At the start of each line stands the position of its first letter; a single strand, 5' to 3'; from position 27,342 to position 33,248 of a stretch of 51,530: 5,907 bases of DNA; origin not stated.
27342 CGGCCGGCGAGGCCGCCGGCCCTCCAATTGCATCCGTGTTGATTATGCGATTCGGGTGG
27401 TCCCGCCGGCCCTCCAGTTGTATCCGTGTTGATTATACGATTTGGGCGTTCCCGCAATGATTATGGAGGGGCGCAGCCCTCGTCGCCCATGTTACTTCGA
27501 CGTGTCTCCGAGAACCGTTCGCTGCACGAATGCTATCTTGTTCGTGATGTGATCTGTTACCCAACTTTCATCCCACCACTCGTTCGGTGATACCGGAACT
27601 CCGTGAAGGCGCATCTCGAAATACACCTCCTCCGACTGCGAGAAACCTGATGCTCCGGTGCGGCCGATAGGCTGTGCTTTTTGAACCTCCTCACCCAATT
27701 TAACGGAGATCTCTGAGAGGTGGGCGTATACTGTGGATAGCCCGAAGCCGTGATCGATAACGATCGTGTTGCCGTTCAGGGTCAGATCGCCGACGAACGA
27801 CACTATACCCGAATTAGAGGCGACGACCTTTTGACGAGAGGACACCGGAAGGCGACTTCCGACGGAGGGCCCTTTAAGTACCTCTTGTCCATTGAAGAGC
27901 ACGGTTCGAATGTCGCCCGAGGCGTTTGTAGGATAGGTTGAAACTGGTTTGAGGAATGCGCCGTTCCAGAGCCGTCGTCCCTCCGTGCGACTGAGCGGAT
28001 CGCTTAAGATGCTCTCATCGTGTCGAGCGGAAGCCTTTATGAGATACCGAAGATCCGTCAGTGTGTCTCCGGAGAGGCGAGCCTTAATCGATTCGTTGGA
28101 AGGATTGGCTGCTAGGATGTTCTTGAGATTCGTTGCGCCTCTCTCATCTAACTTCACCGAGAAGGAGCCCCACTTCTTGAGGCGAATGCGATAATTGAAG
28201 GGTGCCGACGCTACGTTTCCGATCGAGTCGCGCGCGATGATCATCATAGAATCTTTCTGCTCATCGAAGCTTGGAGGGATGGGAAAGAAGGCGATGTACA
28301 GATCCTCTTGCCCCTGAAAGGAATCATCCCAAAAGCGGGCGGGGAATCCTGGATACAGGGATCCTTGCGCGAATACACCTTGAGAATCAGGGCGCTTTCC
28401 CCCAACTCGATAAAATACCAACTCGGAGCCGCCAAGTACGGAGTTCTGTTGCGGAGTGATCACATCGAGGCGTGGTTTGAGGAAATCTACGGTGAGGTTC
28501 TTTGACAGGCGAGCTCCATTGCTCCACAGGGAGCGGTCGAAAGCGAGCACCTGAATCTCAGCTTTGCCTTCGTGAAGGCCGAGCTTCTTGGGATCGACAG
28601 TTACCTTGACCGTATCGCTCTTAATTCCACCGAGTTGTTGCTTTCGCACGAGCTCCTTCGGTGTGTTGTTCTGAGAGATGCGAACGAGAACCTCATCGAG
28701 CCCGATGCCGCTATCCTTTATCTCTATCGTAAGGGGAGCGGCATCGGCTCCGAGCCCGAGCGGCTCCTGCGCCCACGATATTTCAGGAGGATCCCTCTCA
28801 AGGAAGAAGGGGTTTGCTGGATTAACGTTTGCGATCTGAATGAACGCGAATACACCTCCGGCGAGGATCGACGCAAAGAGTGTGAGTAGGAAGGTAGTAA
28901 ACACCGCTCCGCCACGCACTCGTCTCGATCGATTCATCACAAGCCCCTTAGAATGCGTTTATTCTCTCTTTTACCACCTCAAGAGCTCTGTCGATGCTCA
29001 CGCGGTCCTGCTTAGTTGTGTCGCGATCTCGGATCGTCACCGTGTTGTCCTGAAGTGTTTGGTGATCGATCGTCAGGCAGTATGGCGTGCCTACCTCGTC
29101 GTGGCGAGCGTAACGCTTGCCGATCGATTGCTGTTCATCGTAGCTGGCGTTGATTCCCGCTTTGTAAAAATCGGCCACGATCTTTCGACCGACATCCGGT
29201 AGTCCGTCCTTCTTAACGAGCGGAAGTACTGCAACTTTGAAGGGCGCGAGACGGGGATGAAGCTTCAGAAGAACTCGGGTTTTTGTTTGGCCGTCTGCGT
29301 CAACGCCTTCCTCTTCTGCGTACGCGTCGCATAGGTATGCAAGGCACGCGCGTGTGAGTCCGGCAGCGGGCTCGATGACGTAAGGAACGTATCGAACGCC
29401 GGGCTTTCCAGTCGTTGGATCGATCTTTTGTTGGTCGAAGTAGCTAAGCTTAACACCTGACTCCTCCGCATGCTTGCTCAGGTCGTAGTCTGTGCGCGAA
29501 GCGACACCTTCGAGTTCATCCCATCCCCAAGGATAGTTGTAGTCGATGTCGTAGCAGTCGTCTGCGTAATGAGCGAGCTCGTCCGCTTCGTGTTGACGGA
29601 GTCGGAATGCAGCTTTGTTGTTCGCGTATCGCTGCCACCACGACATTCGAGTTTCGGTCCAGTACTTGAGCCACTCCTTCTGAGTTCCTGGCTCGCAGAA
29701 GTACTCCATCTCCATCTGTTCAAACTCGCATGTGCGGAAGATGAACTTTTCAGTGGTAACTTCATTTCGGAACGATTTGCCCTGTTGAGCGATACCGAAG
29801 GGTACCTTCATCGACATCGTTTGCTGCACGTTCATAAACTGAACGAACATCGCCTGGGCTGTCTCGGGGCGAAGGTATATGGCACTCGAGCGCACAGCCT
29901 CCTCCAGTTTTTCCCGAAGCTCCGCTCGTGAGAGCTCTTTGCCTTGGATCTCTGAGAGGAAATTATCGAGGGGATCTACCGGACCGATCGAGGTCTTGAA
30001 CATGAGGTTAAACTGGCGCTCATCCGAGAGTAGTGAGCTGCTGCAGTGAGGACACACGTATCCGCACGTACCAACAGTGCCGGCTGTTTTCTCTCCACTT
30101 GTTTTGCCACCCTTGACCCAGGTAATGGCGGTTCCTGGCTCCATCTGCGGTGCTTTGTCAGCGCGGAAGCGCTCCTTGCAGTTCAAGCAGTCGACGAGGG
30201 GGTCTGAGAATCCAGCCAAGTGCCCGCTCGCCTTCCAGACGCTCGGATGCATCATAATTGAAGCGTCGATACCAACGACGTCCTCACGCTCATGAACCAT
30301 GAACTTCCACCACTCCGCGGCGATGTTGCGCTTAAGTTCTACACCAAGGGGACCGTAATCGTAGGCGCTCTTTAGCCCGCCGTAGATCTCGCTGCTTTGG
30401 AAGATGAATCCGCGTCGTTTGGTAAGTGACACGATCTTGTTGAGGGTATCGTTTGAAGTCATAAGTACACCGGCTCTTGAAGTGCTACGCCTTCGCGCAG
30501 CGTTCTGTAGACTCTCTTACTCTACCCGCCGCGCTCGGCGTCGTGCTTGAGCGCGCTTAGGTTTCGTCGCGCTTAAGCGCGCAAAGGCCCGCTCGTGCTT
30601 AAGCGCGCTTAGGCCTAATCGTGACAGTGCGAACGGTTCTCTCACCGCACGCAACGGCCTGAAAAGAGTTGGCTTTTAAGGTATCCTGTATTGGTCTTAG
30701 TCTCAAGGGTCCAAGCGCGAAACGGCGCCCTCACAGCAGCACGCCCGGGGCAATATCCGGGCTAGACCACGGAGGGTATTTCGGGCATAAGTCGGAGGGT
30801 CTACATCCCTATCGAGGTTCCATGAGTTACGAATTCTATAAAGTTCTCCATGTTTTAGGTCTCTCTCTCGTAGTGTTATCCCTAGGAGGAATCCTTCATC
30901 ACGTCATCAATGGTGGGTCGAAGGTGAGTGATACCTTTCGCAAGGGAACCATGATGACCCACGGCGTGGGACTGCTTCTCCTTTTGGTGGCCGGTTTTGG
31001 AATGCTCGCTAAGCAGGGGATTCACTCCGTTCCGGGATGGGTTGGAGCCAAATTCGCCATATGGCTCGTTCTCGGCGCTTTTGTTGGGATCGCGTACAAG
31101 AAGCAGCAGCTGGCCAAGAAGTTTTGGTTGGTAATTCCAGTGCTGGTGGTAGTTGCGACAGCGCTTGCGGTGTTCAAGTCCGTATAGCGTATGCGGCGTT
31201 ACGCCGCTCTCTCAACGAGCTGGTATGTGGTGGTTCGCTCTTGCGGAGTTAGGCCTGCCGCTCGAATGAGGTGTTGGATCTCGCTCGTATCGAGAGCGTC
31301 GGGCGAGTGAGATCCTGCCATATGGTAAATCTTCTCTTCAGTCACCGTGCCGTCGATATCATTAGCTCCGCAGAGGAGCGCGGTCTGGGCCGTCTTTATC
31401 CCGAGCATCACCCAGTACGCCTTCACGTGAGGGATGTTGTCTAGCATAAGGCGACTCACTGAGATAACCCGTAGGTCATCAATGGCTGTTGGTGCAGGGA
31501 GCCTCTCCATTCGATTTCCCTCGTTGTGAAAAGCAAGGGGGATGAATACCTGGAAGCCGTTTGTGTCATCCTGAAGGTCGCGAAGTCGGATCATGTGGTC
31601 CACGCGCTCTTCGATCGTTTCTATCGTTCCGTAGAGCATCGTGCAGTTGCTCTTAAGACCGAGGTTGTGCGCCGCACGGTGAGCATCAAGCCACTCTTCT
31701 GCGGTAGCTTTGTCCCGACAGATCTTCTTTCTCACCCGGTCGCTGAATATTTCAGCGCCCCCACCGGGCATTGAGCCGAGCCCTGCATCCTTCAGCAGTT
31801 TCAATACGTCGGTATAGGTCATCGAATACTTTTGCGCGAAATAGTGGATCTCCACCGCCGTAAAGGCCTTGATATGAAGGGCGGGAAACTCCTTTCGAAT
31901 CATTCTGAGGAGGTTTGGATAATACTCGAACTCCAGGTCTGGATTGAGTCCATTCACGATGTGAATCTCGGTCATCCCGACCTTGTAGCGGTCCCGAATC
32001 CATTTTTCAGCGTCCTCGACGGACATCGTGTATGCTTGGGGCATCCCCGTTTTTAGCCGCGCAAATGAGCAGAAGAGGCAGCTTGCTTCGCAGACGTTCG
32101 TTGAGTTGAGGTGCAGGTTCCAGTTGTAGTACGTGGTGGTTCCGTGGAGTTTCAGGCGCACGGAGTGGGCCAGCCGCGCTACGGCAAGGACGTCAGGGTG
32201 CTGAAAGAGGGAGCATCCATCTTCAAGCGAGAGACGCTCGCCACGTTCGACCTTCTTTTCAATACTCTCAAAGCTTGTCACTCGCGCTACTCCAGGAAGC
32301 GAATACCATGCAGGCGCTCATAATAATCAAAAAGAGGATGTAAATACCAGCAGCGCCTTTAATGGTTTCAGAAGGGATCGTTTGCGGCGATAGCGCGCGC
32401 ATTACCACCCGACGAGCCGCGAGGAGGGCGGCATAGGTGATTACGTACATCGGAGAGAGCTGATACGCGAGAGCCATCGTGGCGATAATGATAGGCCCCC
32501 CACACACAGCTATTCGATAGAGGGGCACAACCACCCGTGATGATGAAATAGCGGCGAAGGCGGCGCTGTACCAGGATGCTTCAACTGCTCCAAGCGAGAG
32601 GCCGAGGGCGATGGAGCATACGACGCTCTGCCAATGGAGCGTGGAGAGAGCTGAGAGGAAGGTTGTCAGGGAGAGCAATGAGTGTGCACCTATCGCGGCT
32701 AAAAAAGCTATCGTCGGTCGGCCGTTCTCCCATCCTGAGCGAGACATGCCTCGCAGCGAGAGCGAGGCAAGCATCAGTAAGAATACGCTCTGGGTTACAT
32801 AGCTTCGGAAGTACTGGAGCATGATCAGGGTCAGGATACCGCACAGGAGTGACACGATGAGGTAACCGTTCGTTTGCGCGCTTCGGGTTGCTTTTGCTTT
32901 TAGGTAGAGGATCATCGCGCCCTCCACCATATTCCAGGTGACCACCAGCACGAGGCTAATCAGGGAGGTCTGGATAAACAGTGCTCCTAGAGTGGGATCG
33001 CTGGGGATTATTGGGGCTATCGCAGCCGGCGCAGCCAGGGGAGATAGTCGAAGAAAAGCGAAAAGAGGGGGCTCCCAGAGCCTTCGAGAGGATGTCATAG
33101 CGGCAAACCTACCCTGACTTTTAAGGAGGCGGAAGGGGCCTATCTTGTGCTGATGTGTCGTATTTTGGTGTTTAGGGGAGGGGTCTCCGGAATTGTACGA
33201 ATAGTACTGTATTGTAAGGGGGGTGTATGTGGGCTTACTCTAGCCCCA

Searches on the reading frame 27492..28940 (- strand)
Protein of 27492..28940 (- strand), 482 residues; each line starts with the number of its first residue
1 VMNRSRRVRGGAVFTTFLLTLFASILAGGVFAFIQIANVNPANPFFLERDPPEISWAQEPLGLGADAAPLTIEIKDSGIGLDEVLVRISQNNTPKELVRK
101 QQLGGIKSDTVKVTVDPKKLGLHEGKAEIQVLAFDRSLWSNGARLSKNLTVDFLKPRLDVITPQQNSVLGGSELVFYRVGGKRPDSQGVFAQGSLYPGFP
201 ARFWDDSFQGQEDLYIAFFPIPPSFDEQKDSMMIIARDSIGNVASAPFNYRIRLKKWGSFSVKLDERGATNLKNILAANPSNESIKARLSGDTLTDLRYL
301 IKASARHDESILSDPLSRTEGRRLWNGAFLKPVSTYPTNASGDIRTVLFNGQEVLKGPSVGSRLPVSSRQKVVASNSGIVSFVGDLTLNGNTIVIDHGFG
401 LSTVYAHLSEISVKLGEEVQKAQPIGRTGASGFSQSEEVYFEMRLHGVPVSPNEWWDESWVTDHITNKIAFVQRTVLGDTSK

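Call 58: search_protein_families(library=ncbifam, proteins=[window:27492-28940:-], max_evalue=0.00001)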
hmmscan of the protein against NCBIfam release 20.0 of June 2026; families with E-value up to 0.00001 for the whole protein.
window:27492-28940:- (482 aa): 13 families
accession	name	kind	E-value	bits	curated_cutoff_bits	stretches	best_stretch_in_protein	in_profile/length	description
NF052529.1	PG_M23_Pgp6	exception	8e-41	140.1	600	1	43-468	28-444/452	peptidoglycan metallopeptidase Pgp6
NF052530.1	Heli_ShapePgp3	exception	2.2e-22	79.5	300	1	319-452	131-260/270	peptidoglycan metallopeptidase Pgp3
NF053738.1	S2SprSpoIIQBc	equivalog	3.3e-15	56.3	250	1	371-459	136-226/232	stage II sporulation protein SpoIIQ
NF041208.1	celldiv_DipM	equivalog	5.5e-13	48.9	740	1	366-455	326-416/419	cell division endopeptidase DipM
NF050804.1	CellDivDipMCaul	equivalog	6.7e-10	38.4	900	1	371-445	540-615/634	cell division endopeptidase DipM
NF052336.1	PdgHdaseHSB100310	equivalog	7.7e-10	38.6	500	1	369-450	67-148/316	peptidoglycan hydrolase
NF053825.1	PdgNdpepShyA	equivalog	1.4e-09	37.1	700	1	366-451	303-388/425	peptidoglycan DD-endopeptidase ShyA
NF008644.1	PRK11637.1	equivalog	6.5e-09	35.2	270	1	371-455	298-382/385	murein hydrolase activator EnvC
NF047755.1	LIC_10271_M23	exception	1e-07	31.9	180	1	361-427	119-185/207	LIC_10271 family cell wall hydrolase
NF040883.1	amid_act_ActS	equivalog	1.2e-07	31.3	375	1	368-453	145-230/242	amidase activator ActS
NF053824.1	PdgNdpepShyC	equivalog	7.9e-07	28.3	700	1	372-449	309-386/429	peptidoglycan DD-endopeptidase ShyC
NF008123.1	PRK10871.1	equivalog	1.9e-06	27.5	311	1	366-453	272-359/365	murein hydrolase activator NlpD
NF008652.0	PRK11649.1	equivalog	5.4e-06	25.4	341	1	372-451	326-405/439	murein DD-endopeptidase MepM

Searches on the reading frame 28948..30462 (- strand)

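Call 5: search_protein_families(library=pfam, proteins=[window:28948-30462:-], max_evalue=0.01)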
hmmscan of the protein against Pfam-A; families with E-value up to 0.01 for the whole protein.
window:28948-30462:- (504 aa): 2 families
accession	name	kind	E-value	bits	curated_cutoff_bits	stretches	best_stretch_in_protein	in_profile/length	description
PF03129.25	HGTP_anticodon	-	5.7e-23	81.3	21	1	409-500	1-94/94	Anticodon binding domain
PF00587.30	tRNA-synt_2b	-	1.2e-07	32.4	29.3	1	194-308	10-120/179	tRNA synthetase class II core domain (G, H, P, S and T)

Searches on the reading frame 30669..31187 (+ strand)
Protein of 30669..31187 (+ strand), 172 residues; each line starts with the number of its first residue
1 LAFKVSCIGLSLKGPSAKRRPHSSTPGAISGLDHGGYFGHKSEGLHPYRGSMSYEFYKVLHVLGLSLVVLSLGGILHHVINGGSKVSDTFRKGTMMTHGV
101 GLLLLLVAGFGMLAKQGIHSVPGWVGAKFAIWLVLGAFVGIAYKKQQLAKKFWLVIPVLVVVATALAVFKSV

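Call 5: search_protein_families(library=pfam, proteins=[window:30669-31187:+], max_evalue=0.01)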
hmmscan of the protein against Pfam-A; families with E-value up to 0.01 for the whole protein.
window:30669-31187:+ (172 aa): 1 family
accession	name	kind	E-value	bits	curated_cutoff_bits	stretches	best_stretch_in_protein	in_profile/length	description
PF04247.17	SirB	-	0.0013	19.3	30.9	1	54-170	1-118/120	Invasion gene expression up-regulator, SirB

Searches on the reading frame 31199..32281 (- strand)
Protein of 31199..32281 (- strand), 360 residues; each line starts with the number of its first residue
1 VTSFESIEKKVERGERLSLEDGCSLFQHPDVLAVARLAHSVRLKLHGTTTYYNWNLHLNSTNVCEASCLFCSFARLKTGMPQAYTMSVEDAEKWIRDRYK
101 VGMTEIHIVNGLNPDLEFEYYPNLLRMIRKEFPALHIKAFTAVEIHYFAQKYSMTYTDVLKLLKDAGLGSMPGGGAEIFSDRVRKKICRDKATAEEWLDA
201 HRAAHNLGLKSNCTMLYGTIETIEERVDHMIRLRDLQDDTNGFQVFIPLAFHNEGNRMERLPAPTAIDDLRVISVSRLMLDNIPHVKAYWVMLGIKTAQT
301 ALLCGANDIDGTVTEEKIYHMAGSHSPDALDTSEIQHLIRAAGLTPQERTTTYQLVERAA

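Call 5: search_protein_families(library=pfam, proteins=[window:31199-32281:-], max_evalue=0.01)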
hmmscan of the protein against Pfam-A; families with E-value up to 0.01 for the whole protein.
window:31199-32281:- (360 aa): 2 families
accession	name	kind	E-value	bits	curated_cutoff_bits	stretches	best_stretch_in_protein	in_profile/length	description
PF19288.4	CofH_C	-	6.2e-23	81.4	27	1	241-357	2-120/125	CofH/MqnC C-terminal region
PF04055.27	Radical_SAM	-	4.6e-19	69.6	29.5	1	59-230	2-163/166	Radical SAM superfamily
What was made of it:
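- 31199..32281 (-): mqnE (aminofutalosine synthase), part of the host menaquinone cluster. Radical_SAM and CofH_C domains are present (call 5).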

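Call 6: search_protein_families(library=ncbifam, proteins=[window:31199-32281:-], max_evalue=0.01)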
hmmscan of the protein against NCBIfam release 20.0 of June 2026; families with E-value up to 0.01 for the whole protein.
window:31199-32281:- (360 aa): 19 families
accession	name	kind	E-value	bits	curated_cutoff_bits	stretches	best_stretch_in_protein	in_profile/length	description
TIGR03700.1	mena_SCO4494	equivalog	1.4e-146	487.9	434.55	1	7-355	1-350/351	aminofutalosine synthase MqnE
TIGR00423.1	TIGR00423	subfamily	1e-111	373.1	260.25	1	51-355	2-309/310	CofH family radical SAM protein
TIGR03699.1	menaquin_MqnC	equivalog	1.5e-110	369.2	428.1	1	15-355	1-341/342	cyclic dehypoxanthinyl futalosine synthase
NF006276.0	PRK08444.1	equivalog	1.5e-108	363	560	1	7-356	3-350/353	aminofutalosine synthase MqnE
TIGR03551.1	F420_cofH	equivalog_domain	4.1e-98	328.4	374.1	1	21-355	5-344/345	5-amino-6-(D-ribitylamino)uracil--L-tyrosine 4-hydroxyphenyl transferase CofH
NF005609.0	PRK07360.1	equivalog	4.6e-98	328.4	426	1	2-358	6-370/374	7,8-didemethyl-8-hydroxy-5-deazariboflavin synthase subunit CofH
NF004580.0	PRK05926.1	equivalog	5.9e-83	279.1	583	1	5-346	16-362/370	hypothetical protein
NF006687.0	PRK09234.1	equivalog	1.1e-80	271.9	1018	1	7-358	482-839/849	bifunctional FO biosynthesis protein CofGH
NF006277.0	PRK08445.1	equivalog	7.9e-80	268.3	576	1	16-358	3-347/348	dehypoxanthine futalosine cyclase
TIGR03550.1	F420_cofG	equivalog_domain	1.4e-14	54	213.35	1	52-354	2-305/322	7,8-didemethyl-8-hydroxy-5-deazariboflavin synthase CofG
NF004884.0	PRK06245.1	equivalog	4.2e-12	45.6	209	1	51-354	12-312/340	7,8-didemethyl-8-hydroxy-5-deazariboflavin synthase subunit CofG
TIGR03957.1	rSAM_HmdB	equivalog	1.1e-08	34.7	320.9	1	203-347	176-316/317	5,10-methenyltetrahydromethanopterin hydrogenase cofactor biosynthesis protein HmdB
TIGR03910.1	pyrrolys_PylB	equivalog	1.1e-08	34.4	348.2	1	5-320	6-307/347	methylornithine synthase PylB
TIGR00433.2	bioB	equivalog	1.8e-08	34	225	1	185-280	161-251/307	biotin synthase BioB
TIGR02351.2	thiH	equivalog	6.5e-07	28.7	380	1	31-147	52-165/364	2-iminoacetate synthase ThiH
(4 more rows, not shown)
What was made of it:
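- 31199..32281 (-): TIGR03700 scores 487.9 bits against a cut-off of 434.55 (call 6).
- Checked: Flanking genes: MqnE 31199-32281(-) scores 487.9 bits on TIGR03700, above its cut-off (call 6).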

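Call 63: list_cluster_members(proteins=[P0003, P0010, window:31199-32281:-, window:28948-30462:-, window:49672-50226:+, window:10355-11848:-])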
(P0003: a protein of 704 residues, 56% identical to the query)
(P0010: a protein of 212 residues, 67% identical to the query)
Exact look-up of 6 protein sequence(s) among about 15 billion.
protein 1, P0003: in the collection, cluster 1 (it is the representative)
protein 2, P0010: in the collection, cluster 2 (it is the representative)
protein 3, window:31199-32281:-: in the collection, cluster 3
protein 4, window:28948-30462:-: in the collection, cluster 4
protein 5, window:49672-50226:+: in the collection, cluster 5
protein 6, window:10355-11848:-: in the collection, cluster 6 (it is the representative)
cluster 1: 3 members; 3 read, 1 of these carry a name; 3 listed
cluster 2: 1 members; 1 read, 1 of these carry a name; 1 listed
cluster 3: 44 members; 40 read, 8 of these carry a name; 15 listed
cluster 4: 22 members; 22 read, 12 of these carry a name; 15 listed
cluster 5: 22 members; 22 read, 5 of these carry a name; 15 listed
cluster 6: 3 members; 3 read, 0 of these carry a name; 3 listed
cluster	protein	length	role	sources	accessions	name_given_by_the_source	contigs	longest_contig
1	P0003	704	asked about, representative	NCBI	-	-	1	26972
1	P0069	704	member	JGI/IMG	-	hypothetical protein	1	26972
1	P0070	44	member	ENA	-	-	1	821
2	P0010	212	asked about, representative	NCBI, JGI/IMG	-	hypothetical protein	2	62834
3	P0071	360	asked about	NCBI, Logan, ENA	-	-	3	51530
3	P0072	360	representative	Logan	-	-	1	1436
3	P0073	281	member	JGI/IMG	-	aminodeoxyfutalosine synthase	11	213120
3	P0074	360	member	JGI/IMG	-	-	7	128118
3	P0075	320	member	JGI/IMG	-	aminodeoxyfutalosine synthase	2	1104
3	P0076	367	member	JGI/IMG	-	aminodeoxyfutalosine synthase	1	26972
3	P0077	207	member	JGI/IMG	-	-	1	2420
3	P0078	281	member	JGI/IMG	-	aminodeoxyfutalosine synthase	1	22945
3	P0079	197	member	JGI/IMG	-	aminodeoxyfutalosine synthase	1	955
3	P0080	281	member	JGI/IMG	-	aminodeoxyfutalosine synthase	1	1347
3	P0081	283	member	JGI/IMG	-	aminodeoxyfutalosine synthase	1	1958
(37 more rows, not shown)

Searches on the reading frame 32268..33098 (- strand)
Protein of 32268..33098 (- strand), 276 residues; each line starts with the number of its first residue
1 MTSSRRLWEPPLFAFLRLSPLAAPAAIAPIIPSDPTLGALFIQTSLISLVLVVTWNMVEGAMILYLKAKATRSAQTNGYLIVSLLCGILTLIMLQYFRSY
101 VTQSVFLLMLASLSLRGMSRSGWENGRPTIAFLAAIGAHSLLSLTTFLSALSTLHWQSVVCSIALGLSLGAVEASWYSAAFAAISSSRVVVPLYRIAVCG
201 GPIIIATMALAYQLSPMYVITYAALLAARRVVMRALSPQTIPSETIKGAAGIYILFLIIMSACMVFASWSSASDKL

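Call 5: search_protein_families(library=pfam, proteins=[window:32268-33098:-], max_evalue=0.01)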
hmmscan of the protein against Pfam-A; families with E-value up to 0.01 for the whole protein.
window:32268-33098:- (276 aa): 0 families

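Call 6: search_protein_families(library=ncbifam, proteins=[window:32268-33098:-], max_evalue=0.01)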
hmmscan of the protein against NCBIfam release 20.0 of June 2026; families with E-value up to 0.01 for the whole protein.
window:32268-33098:- (276 aa): 0 families
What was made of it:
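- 32268..33098 (-): Conserved 276-aa polytopic membrane protein of unknown family. It overlaps the start of mqnE by 14 bp. No Pfam or NCBIfam hit (calls 5, 6).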

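Call 85: search_protein_families(library=padloc, proteins=[window:32268-33098:-], max_evalue=0.01)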
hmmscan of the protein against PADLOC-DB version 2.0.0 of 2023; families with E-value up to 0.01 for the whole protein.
window:32268-33098:- (276 aa): 0 families
